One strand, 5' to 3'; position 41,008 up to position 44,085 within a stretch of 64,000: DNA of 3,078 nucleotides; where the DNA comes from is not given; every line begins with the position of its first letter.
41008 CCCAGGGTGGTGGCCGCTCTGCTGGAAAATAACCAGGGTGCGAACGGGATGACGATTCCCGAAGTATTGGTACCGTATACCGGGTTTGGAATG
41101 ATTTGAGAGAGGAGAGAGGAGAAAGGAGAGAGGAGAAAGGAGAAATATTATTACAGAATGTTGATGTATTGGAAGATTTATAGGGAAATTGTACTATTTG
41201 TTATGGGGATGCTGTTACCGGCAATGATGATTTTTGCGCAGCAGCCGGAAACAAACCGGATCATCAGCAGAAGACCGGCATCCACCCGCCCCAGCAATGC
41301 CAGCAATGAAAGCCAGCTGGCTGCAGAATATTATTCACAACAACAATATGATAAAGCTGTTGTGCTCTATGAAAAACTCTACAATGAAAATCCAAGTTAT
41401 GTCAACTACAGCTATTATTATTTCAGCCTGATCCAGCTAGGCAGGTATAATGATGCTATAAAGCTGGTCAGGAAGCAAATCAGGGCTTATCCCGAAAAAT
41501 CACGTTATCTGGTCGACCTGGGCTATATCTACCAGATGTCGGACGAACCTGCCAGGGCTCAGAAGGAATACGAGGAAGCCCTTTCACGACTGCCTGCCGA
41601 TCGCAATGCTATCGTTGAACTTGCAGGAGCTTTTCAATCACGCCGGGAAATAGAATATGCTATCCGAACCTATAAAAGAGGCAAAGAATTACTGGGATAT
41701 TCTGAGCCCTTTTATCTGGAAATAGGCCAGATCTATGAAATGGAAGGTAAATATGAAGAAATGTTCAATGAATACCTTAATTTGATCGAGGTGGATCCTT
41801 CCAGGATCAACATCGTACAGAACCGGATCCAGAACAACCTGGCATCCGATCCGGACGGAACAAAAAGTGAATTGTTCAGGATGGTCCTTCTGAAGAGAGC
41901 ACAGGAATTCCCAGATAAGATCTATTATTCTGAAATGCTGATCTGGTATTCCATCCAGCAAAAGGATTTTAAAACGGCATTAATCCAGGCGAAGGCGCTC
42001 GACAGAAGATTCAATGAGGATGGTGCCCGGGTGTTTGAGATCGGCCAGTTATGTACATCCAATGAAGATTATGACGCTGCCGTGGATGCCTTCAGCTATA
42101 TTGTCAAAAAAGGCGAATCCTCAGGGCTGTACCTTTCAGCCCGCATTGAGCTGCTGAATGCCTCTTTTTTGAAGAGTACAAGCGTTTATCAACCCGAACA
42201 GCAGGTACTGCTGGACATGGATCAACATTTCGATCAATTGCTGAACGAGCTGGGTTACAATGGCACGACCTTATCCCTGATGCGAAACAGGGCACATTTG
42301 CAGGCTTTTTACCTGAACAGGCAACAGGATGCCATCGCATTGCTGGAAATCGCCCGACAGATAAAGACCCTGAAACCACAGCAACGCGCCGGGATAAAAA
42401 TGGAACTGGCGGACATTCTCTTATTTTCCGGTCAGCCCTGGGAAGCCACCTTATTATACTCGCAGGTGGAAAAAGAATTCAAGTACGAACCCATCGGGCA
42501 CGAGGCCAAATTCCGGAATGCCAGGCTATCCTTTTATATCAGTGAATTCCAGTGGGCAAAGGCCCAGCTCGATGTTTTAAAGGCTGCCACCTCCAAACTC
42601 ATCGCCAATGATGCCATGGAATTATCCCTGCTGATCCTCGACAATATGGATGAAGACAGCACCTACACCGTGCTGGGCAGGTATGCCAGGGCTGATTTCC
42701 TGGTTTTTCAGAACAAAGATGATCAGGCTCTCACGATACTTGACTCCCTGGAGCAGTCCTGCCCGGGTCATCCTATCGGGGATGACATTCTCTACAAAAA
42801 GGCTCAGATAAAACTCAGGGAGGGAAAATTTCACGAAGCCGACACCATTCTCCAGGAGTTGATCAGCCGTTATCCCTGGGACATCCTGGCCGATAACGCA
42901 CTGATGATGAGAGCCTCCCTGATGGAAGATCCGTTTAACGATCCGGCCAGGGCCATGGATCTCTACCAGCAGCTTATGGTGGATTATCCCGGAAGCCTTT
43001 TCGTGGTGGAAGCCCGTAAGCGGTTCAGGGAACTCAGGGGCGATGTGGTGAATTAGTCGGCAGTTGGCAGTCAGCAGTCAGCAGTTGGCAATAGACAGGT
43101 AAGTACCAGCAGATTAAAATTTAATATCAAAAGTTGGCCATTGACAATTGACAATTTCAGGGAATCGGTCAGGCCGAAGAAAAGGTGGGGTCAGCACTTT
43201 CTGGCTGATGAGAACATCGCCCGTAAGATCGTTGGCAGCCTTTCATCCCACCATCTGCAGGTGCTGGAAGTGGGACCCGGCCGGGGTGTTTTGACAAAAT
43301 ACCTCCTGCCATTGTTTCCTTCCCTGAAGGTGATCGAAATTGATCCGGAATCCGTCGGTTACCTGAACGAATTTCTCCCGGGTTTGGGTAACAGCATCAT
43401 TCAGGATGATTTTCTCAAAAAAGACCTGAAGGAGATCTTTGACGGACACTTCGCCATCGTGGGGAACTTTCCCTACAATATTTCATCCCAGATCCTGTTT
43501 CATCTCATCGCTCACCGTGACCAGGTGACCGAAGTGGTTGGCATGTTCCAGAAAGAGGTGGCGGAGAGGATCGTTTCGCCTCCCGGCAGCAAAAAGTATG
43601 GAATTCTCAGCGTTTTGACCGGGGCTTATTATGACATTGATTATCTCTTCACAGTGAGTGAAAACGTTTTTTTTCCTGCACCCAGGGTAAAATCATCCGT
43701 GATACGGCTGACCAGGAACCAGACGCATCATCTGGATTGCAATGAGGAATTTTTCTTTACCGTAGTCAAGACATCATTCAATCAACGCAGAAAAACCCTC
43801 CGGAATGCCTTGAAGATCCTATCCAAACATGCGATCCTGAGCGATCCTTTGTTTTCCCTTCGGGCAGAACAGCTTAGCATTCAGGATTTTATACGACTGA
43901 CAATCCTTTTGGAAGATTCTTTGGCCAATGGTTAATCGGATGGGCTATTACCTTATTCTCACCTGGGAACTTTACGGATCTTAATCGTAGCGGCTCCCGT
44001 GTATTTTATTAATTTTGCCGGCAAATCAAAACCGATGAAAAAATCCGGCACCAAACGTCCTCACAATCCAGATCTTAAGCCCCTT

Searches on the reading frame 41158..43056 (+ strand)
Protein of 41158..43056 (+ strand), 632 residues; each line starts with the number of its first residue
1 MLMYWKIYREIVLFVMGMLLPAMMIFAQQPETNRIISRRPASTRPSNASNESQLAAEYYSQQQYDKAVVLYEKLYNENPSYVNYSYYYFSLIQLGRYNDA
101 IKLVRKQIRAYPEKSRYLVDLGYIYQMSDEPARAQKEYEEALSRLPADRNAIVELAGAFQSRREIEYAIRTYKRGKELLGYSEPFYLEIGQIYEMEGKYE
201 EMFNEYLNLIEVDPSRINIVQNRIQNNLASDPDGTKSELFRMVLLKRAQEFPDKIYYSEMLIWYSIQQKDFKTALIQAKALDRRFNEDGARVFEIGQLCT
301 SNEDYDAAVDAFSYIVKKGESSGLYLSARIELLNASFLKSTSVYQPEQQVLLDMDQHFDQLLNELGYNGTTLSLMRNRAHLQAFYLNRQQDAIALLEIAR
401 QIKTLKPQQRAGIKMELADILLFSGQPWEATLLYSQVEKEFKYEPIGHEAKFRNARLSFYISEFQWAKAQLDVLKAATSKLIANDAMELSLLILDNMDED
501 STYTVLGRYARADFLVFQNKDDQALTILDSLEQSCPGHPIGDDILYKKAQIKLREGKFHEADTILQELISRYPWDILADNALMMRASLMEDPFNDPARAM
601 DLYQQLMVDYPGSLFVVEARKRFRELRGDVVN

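Call 5: search_protein_families(library=pfam, proteins=[window:41158-43056:+], max_evalue=0.01)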
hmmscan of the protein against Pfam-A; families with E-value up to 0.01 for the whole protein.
window:41158-43056:+ (632 aa): 13 families
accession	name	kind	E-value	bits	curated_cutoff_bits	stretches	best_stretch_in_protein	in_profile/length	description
PF13428.12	TPR_14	-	8.9e-23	78.9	23.5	0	118-156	4-42/44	Tetratricopeptide repeat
PF14559.12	TPR_19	-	4.9e-13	49.6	25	1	60-117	3-61/68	Tetratricopeptide repeat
PF13181.12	TPR_8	-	7.7e-13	47.9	25.7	0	185-215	3-33/34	Tetratricopeptide repeat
PF13174.12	TPR_6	-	9.6e-12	45.2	26.3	1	544-573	2-31/33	Tetratricopeptide repeat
PF07719.23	TPR_2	-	1.7e-11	43.7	27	0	116-147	2-33/34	Tetratricopeptide repeat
PF13424.12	TPR_12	-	7.7e-10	39.3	30.1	1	91-145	13-75/77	Tetratricopeptide repeat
PF00515.34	TPR_1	-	2.3e-09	37.1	27.8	0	53-73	6-26/34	Tetratricopeptide repeat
PF12895.13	ANAPC3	-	7.1e-08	33.1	27.2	1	43-106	18-81/82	Anaphase-promoting complex, cyclosome, subunit 3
PF13432.12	TPR_16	-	3e-06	28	32.7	0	91-146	7-62/65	Tetratricopeptide repeat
PF23914.1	TPR_CcmH_CycH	-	2.8e-05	24.5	42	0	93-183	62-155/158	Cytochrome c-type biogenesis protein H TPR domain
PF13512.12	TPR_18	-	0.00031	21.4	21.9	0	542-579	10-47/145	Tetratricopeptide repeat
PF13431.12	TPR_17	-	0.0012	19.4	24.4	0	108-136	6-34/34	Tetratricopeptide repeat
PF25058.1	ARM_TT21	-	0.0013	19.1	27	0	401-475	47-121/155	Tetratricopeptide repeat protein 21 ARM repeat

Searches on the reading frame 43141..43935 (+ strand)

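Call 5: search_protein_families(library=pfam, proteins=[window:43141-43935:+], max_evalue=0.01)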
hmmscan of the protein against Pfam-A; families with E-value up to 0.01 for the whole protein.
window:43141-43935:+ (264 aa): 1 family
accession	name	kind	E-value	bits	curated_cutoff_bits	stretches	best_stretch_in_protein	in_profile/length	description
PF00398.26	RrnaAD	-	1.2e-49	169.3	24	1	13-245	5-249/263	Ribosomal RNA adenine dimethylase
